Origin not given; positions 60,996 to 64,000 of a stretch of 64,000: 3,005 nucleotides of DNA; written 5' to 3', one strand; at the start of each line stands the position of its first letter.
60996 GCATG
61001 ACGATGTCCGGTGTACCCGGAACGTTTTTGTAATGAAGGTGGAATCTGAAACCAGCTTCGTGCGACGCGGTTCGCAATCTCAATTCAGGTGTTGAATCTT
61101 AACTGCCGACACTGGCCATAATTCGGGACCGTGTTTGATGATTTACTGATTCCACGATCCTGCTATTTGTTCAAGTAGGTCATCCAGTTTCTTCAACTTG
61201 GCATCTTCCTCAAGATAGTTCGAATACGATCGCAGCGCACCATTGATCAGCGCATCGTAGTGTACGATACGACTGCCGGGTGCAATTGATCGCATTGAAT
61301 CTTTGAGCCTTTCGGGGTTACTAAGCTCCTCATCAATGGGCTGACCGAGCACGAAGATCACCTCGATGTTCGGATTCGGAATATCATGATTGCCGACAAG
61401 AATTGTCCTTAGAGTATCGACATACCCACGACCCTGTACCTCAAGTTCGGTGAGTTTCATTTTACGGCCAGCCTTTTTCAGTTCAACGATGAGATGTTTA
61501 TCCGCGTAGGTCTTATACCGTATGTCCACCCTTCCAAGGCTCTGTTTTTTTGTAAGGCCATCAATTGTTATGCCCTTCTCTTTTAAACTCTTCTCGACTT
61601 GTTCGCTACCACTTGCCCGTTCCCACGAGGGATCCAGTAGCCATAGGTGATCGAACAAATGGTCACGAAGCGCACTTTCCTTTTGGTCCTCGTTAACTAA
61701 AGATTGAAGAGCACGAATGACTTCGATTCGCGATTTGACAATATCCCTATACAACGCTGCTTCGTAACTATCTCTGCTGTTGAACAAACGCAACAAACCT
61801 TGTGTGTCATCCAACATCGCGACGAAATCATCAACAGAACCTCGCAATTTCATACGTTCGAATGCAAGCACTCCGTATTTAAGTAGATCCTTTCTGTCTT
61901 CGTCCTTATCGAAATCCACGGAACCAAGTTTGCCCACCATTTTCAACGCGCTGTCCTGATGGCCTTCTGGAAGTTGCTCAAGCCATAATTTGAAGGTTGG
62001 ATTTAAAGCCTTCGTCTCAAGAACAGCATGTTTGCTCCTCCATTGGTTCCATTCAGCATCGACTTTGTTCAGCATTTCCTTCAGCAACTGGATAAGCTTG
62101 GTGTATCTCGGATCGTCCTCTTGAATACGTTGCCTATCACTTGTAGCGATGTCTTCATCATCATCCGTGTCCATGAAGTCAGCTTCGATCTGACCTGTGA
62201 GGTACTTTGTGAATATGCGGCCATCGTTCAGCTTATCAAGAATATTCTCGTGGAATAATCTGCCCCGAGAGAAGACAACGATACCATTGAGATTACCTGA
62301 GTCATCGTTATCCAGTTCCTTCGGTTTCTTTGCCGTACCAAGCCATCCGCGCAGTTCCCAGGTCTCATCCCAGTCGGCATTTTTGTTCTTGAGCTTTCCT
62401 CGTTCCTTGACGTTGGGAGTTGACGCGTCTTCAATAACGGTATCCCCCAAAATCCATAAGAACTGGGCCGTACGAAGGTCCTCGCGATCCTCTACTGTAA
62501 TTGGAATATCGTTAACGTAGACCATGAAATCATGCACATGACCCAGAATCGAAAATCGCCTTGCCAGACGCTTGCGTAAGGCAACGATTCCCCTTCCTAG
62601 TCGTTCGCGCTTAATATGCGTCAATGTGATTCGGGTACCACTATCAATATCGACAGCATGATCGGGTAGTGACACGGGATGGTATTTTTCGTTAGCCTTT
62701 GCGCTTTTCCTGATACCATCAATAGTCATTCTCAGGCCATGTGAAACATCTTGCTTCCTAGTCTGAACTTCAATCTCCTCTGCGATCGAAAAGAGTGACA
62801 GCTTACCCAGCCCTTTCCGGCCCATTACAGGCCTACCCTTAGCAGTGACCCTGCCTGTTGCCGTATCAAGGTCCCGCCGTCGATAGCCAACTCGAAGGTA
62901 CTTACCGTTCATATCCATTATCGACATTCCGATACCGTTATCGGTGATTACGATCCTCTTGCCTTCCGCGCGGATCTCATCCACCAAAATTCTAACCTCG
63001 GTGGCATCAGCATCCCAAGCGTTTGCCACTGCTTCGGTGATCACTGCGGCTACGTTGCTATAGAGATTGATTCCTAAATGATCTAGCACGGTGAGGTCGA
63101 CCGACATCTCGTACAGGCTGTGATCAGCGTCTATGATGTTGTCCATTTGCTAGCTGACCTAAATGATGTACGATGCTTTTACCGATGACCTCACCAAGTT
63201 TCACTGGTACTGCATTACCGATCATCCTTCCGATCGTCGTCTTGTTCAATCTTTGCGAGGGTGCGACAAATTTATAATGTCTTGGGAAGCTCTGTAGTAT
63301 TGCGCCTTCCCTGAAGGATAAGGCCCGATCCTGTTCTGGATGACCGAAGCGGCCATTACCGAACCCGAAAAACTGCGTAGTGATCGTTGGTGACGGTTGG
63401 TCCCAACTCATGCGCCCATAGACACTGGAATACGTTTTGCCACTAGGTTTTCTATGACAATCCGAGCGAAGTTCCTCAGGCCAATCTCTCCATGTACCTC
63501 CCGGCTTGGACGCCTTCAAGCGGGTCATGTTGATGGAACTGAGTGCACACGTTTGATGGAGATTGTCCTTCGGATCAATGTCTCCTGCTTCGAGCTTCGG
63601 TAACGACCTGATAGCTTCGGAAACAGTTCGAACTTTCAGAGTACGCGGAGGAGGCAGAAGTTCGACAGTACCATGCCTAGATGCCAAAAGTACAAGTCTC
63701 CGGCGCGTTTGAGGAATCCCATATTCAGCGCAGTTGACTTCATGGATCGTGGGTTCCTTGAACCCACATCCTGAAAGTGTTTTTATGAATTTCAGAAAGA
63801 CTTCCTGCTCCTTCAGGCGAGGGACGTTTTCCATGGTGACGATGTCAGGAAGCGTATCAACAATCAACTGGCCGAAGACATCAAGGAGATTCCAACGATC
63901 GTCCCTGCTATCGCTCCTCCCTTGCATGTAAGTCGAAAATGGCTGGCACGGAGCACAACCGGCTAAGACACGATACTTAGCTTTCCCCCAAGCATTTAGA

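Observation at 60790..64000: dcm -> GHKL-ATPase/PD-(D/E)XK fusion -> vsr operon: candidate uncharacterised restriction/defence system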

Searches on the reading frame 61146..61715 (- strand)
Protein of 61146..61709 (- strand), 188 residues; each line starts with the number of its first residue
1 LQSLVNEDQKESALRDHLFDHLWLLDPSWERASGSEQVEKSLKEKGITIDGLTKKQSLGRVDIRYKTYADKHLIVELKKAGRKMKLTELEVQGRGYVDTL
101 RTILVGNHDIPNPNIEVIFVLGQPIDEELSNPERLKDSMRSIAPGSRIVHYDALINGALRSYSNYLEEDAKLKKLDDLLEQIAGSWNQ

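Call 21: search_protein_families(library=pfam, proteins=[window:61146-61709:-], max_evalue=10)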
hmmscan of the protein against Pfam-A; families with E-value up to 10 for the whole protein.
window:61146-61709:- (188 aa): 1 family
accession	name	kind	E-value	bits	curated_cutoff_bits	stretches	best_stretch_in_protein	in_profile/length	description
PF22470.1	Histone_HNS_N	-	0.25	11.7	24.5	1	30-54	53-77/79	H-NS histone-like proteins, N-terminal domain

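Call 42: search_solved_structures(query=A4, max_evalue=10, show_alignments=3)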
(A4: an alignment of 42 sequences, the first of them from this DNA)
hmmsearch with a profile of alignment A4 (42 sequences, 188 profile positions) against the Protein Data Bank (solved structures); distinct sequences matched with E-value up to 10: 5.
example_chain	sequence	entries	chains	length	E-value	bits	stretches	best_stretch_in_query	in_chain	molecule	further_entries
6kp3_A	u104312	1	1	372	0.12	15.3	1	89-184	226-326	Programmed cell death 6-interacting protein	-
5wa1_A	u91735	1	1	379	0.12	15.3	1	89-184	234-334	Programmed cell death 6-interacting protein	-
2oew_A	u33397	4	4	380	0.12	15.3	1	89-184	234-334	Programmed cell death 6-interacting protein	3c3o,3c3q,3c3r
5v3r_A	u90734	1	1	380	0.12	15.3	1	89-184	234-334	Programmed cell death 6-interacting protein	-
2vld_A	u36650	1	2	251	1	12.2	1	64-108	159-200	Endonuclease NucS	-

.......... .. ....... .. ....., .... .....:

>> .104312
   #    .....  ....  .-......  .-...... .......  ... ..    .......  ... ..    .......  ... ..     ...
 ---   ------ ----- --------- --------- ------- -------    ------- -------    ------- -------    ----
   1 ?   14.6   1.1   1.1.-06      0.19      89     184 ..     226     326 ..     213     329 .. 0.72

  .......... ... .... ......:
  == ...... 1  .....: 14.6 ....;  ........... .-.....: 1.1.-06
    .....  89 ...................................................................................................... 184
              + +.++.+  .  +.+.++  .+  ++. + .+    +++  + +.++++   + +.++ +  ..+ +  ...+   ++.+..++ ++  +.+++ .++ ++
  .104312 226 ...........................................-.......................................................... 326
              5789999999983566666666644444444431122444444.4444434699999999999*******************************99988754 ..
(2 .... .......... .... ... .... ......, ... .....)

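Call 43: search_protein_families(library=pfam, alignment_id=A4, max_evalue=1)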
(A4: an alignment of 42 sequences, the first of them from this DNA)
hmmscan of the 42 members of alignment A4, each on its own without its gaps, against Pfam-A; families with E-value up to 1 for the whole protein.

A. member 1, seq(190 aa): 1 family
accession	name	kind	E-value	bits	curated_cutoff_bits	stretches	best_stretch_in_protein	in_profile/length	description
PF22470.1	Histone_HNS_N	-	0.24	11.8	24.5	0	32-56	53-77/79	H-NS histone-like proteins, N-terminal domain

B. families by the number of members that match (of 42 scanned): 56 families (the first 25 are shown)
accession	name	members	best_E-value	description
PF14082.12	SduA_C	27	5.3e-06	Shedu protein SduA, C-terminal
PF14281.12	PDDEXK_4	16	5.2e-06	PD-(D/E)XK nuclease superfamily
PF01939.22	NucS_C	11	0.00016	Endonuclease NucS C-terminal domain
PF13588.12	HSDR_N_2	7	0.005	Type I restriction enzyme R protein N terminus (HSDR_N)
PF04313.20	HSDR_N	6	0.0071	Type I restriction enzyme R protein N terminus (HSDR_N)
PF12784.13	PDDEXK_2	3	0.0031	PD-(D/E)XK nuclease family transposase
PF16858.11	CNDH2_C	2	0.0021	Condensin II complex subunit CAP-H2 or CNDH2, C-terminal wHTH domain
PF01119.25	DNA_mis_repair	2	0.03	DNA mismatch repair protein, C-terminal domain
PF18435.7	EstA_Ig_like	2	0.055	Esterase Ig-like N-terminal domain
PF10158.14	LOH1CR12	2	0.11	Tumour suppressor protein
PF21918.1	cas_Cpf1_2nd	1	0.0016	CRISPR-associated endonuclease Cpf1 REC2 domain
PF00012.26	HSP70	1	0.0024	Hsp70 protein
PF20623.4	Sgo0707_N2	1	0.0024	Sgo0707 N2 domain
PF11155.13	DUF2935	1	0.0026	Domain of unknown function (DUF2935)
PF06250.17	YhcG_C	1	0.0046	YhcG PDDEXK nuclease domain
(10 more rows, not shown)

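Call 54: predict_structure(alignment_id=A5)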
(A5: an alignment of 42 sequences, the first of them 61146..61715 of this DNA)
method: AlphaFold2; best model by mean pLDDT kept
length: 190 residues; sequences in the alignment: 42
mean_pLDDT: 81.7   pTM: 0.74
mean pLDDT of the five models: 81.7, 72.2, 71.9, 67.3, 65.5
residues with pLDDT >= 90: 61; 70-90: 96; 50-70: 33; < 50: 0
segments of 3 or more residues with pLDDT < 50: none
pLDDT, mean of each block of 10 residues (from residue 1): 63 72 67 73 81 64 78 88 90 95 88 89 93 96 95 82 77 84 78
secondary structure, 60 per line:
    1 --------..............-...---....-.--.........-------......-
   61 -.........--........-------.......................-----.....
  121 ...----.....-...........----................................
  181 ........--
elements in order: H9-22 H30-33 H38-46 H54-59 E62-70 E73-80 H88-110 E116-123 H128-132 H134-144 E149-152 H153-188

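Call 58: fold_search(model_id=the predicted structure, library=pdb)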
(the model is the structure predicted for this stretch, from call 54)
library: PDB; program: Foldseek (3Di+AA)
matches with E <= 10: 863; with E <= 0.001: 0
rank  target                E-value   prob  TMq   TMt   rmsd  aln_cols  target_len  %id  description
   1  8q3b_E                2.6e-02  0.75  0.29  0.27   9.2       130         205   14  The closed state of the ASFV apo-RNA polymerase (released 2024-02-14)
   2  8q3k_E                3.4e-02  0.66  0.27  0.26   9.4       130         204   13  The open state of the ASFV apo-RNA polymerase (released 2024-02-14)
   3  4hlb                  4.3e-02  0.98  0.31  0.56   4.3        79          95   20  Crystal structure of an alpha-lytic protease prodomain-like protein (DESPIG_01740) from Desulfovibrio piger ATCC 29098 a (released 2012-12-12)
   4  8ti9_C                7.2e-02  0.66  0.36  0.36  10.7       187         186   12  CryoEM structure of octamer assembly of Shedu nuclease domain from Bacillus cereus (released 2024-07-31)
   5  5zeb_c                8.1e-02  0.44  0.26  0.24  13.1       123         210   13  M. Smegmatis P/P state 70S ribosome structure (released 2018-09-26)
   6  8q3y_A                1.0e-01  0.87  0.33  0.16   5.8       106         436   11  Crystal structure of apo Can2 from Thermoanaerobacter brockii (released 2023-11-22)
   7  8whx_d                1.0e-01  0.30  0.26  0.24  13.6       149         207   13  Cryo- EM structure of Mycobacterium smegmatis 70S ribosome and RafH. (released 2024-02-28)
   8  2p14                  1.3e-01  0.21  0.20  0.21  13.8       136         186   12  Crystal structure of small subunit (R.BspD6I2) of the heterodimeric restriction endonuclease R.BspD6I (released 2008-03-11)
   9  6qnz_B                1.8e-01  0.87  0.36  0.13   3.8        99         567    7  Crystal structure of the site-specific DNA nickase N.BspD6I E418A Mutant (released 2020-03-04)
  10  1wh9_MODEL_1_A        2.2e-01  0.51  0.27  0.45   5.4        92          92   12  Solution structure of the KH domain of human ribosomal protein S3 (released 2004-11-28)
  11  8t8p_A                2.2e-01  0.20  0.24  0.19   8.2       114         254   11  33-mer FliF MS-ring from Salmonella (released 2024-02-28)
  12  6az1_C                2.5e-01  0.16  0.22  0.21  13.1       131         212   14  Cryo-EM structure of the small subunit of Leishmania ribosome bound to paromomycin (released 2017-12-06)
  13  5o5j_C                2.5e-01  0.14  0.19  0.17  11.7       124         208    8  Structure of the 30S small ribosomal subunit from Mycobacterium smegmatis (released 2017-07-12)
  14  5lzs_DD               2.6e-01  0.33  0.29  0.25  13.1       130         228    8  Structure of the mammalian ribosomal elongation complex with aminoacyl-tRNA, eEF1A, and didemnin B (released 2016-11-30)
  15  8amz_W                2.6e-01  0.21  0.19  0.19   5.4        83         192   19  Spinach 19S proteasome (released 2022-08-24)
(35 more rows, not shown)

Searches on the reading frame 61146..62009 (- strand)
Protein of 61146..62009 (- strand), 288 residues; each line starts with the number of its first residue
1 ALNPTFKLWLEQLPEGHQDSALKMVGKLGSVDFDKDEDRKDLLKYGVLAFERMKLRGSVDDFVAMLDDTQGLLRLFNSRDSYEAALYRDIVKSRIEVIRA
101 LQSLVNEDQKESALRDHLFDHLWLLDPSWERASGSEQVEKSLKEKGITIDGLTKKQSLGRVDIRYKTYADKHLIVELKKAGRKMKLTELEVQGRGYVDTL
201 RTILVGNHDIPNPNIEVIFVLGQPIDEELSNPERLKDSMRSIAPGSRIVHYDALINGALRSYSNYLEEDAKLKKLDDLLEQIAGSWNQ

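Call 21: search_protein_families(library=pfam, proteins=[window:61146-62009:-], max_evalue=10)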
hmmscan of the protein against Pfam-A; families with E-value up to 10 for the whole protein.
window:61146-62009:- (288 aa): 1 family
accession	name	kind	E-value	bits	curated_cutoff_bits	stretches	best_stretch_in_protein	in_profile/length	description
PF22470.1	Histone_HNS_N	-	8.2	6.9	24.5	0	130-154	53-77/79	H-NS histone-like proteins, N-terminal domain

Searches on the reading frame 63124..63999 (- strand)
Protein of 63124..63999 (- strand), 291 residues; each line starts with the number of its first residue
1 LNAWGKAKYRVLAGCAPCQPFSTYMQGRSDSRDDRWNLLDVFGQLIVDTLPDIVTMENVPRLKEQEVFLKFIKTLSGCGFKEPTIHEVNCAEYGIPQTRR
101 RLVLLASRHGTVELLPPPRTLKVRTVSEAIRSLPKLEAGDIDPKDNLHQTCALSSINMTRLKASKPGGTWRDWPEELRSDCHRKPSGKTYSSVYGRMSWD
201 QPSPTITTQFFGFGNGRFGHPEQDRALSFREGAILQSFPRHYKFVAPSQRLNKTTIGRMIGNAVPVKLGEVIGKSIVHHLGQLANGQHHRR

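Call 5: search_protein_families(library=pfam, proteins=[window:63124-63927:-], max_evalue=0.01)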
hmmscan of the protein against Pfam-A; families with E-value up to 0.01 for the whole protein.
window:63124-63927:- (267 aa): 1 family
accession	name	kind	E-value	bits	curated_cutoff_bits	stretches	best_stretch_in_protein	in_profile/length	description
PF00145.23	DNA_methylase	-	1e-29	104.5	22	1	5-253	81-323/324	C-5 cytosine-specific DNA methylase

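Call 6: search_protein_families(library=padloc, proteins=[window:63124-63999:-], max_evalue=0.01)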
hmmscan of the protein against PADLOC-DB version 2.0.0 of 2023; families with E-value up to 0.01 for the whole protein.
window:63124-63999:- (291 aa): 51 families (the best 25 are shown)
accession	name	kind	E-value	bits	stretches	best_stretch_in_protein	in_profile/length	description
PDLC02651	DrmMII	-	2.9e-70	235.1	1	6-282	70-359/371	DrmMII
PDLC03378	MTase_II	-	3.5e-67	225.1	1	8-288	67-338/344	Type II methyltransferase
PDLC00033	DruM2|DruM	-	5.8e-55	185.1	1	10-279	93-363/368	DNA cytosine methylase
PDLC03234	MTase_II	-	9.2e-47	158.1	2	148-282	240-368/375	Type II methyltransferase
PDLC03237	MTase_II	-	1.2e-35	120.8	2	148-277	658-788/1036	Type II methyltransferase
PDLC03326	MTase_II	-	5.3e-33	112.8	1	6-281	72-377/412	Type II methyltransferase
PDLC03272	MTase_II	-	2.6e-29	100.6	1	11-285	138-395/407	Type II methyltransferase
PDLC00026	DruM2|DruM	-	2.3e-26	91.2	1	9-282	69-320/336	DNA cytosine methylase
PDLC00030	DruM2|DruM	-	7.5e-26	89.2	2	181-282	272-366/380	DNA cytosine methylase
PDLC03381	MTase_II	-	7.5e-26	89.1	2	148-282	12-147/396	Type II methyltransferase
PDLC03368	MTase_II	-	6e-25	85.6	1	11-271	170-420/427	Type II methyltransferase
PDLC02656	DrmMII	-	2.2e-24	84.1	2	189-282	384-471/491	DrmMII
PDLC03330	MTase_II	-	2.7e-23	80.5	1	10-283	166-429/430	Type II methyltransferase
PDLC02649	DrmMII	-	2.9e-22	77.2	2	9-141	116-255/422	DrmMII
PDLC02650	DrmMII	-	3.2e-22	77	1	75-276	211-414/435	DrmMII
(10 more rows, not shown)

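Call 7: search_protein_families(library=ncbifam, proteins=[window:63124-63999:-], max_evalue=0.01)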
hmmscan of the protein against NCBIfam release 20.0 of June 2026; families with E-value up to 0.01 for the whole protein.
window:63124-63999:- (291 aa): 1 family
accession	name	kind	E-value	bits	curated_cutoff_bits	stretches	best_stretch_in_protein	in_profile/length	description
TIGR00675.1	dcm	superfamily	2.4e-20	73.4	100.65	1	10-276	62-329/329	DNA (cytosine-5-)-methyltransferase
